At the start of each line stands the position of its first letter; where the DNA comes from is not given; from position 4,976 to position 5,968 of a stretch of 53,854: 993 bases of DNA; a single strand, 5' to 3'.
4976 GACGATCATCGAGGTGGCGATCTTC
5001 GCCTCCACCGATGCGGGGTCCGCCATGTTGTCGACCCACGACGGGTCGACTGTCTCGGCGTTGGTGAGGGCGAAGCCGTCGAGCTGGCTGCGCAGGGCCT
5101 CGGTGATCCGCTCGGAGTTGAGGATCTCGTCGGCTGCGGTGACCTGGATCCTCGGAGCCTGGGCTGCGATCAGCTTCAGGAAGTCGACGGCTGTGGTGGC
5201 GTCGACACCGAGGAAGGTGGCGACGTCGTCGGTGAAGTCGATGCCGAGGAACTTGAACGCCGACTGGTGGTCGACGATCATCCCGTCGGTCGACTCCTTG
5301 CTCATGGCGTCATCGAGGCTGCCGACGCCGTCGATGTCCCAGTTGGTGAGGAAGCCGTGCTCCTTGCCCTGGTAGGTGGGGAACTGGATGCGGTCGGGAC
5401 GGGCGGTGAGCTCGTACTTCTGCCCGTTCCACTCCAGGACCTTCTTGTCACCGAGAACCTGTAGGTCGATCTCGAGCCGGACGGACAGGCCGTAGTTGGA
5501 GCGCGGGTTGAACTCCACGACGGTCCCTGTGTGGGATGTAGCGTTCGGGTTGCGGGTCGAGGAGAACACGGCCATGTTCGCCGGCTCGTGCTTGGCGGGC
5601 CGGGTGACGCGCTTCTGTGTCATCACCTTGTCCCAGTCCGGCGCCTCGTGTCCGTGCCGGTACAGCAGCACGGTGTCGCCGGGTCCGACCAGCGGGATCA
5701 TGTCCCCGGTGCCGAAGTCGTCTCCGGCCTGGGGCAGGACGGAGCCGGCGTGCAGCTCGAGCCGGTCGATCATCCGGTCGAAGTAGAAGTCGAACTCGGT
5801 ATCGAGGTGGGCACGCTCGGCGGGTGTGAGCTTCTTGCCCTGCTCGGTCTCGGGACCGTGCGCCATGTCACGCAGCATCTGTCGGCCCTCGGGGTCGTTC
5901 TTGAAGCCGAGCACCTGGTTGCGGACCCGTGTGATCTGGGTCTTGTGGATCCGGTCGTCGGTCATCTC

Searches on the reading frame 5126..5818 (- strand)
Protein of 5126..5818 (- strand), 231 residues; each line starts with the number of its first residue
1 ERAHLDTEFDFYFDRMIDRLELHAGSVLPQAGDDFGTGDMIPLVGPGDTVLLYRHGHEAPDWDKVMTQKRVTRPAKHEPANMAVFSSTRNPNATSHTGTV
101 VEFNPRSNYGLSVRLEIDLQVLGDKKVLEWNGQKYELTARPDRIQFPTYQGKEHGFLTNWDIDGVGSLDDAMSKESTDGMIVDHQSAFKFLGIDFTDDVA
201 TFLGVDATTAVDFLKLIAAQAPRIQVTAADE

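Call 84: search_solved_structures(query=A7, max_evalue=10, show_alignments=4)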
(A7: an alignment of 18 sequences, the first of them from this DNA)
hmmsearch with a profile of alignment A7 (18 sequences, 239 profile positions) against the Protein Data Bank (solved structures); distinct sequences matched with E-value up to 10: 2.
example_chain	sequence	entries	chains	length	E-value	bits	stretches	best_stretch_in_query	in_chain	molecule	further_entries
8bl3_A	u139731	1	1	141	0.023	17.1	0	70-109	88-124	scIg12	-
8bl6_A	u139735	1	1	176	0.037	16.5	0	69-109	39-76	dIG14-scdim-EF62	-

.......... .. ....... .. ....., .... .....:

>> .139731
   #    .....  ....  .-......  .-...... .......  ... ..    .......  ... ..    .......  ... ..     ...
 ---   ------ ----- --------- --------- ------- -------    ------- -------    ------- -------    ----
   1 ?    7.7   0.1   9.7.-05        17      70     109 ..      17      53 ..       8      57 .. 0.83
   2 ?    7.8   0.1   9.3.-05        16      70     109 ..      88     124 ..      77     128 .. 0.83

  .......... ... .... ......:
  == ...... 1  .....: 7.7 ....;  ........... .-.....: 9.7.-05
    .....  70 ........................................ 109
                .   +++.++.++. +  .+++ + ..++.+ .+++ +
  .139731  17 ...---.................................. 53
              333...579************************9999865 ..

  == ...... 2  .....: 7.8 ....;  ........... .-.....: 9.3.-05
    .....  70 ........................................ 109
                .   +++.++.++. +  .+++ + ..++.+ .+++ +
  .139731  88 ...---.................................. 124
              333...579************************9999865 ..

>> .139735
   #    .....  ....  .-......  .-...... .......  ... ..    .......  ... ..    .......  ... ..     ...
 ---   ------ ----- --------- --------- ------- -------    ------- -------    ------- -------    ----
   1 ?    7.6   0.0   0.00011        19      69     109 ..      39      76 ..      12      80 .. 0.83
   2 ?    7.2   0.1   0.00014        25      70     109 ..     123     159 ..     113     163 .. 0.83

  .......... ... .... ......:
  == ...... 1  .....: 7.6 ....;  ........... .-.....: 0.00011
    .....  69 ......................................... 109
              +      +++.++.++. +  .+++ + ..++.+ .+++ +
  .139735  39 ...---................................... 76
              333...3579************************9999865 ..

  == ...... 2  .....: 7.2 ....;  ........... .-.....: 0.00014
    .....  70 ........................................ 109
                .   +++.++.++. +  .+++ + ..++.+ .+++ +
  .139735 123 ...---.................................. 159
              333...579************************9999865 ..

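Call 95: search_protein_families(library=pfam, alignment_id=A7, max_evalue=10)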
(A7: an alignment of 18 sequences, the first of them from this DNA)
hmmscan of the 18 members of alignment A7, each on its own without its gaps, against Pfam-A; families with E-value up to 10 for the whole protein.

A. member 1, seq(231 aa): 0 families

B. families by the number of members that match (of 18 scanned): 4 families
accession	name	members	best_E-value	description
PF08975.16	2H-phosphodiest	1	0.039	Domain of unknown function (DUF1868)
PF04227.17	Indigoidine_A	1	0.079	Indigoidine synthase A like protein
PF09966.14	DUF2200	1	0.1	Uncharacterized protein conserved in bacteria (DUF2200)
PF24503.1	DUF7590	1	0.22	Domain of unknown function (DUF7590)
